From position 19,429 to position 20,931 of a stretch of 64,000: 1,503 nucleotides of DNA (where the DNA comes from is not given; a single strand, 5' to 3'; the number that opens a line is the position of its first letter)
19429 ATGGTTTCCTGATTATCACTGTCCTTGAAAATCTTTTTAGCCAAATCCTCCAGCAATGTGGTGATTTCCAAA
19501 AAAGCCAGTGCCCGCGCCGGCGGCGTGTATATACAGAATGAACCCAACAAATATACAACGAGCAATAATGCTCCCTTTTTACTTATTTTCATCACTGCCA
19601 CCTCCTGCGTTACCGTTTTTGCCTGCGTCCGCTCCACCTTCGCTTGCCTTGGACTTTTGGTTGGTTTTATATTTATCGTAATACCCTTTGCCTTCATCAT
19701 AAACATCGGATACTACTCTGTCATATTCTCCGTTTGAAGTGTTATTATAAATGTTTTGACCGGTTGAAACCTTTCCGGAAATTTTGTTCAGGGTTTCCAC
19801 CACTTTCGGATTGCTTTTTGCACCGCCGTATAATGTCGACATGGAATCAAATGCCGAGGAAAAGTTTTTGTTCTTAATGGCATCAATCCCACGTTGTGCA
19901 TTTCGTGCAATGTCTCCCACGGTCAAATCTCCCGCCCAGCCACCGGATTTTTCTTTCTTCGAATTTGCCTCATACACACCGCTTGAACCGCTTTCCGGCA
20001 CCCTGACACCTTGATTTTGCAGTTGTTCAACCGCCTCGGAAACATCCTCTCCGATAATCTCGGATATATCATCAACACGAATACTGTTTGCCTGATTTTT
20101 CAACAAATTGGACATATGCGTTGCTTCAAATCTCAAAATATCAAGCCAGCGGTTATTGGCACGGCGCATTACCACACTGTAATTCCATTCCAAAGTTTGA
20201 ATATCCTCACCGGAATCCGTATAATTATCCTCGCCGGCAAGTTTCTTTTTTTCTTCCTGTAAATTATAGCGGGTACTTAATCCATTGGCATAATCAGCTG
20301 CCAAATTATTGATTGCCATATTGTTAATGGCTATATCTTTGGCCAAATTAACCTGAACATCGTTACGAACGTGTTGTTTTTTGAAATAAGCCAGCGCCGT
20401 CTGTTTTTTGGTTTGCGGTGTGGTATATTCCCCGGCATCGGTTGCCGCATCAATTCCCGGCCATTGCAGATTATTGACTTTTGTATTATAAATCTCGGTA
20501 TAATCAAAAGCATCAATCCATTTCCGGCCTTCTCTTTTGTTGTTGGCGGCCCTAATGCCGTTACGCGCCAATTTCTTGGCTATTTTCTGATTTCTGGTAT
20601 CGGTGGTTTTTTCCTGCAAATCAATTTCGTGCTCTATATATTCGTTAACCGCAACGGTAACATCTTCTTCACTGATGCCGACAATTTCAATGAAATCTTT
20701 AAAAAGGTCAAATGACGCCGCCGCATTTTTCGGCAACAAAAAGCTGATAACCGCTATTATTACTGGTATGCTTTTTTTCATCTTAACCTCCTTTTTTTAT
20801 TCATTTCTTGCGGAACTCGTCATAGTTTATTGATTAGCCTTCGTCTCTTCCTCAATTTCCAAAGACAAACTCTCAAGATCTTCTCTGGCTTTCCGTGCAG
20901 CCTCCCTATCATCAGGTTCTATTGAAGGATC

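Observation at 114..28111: Atypical virB-type T4SS operon: core present, VirB6/VirB1/VirD4 absent, slots filled by giant and secreted proteins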

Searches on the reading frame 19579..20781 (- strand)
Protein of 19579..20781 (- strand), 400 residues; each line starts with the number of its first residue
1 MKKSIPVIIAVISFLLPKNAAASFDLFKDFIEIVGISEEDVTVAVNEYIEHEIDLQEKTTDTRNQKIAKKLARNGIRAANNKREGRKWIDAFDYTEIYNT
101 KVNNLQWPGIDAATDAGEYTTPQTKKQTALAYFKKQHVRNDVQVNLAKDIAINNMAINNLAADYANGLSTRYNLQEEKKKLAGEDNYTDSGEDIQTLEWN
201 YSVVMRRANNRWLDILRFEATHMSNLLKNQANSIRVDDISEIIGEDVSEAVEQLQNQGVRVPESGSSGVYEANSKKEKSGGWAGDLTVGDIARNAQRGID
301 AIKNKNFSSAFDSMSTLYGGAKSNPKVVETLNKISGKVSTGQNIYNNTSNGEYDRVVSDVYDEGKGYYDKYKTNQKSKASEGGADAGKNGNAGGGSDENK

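Call 5: search_protein_families(library=pfam, proteins=[window:19579-20781:-], max_evalue=0.1)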
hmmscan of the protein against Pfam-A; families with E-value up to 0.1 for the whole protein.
window:19579-20781:- (400 aa): 1 family
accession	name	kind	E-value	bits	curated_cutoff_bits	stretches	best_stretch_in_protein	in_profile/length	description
PF04760.21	IF2_N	-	0.041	14.1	25.3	0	233-261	3-31/53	Translation initiation factor IF-2, N-terminal region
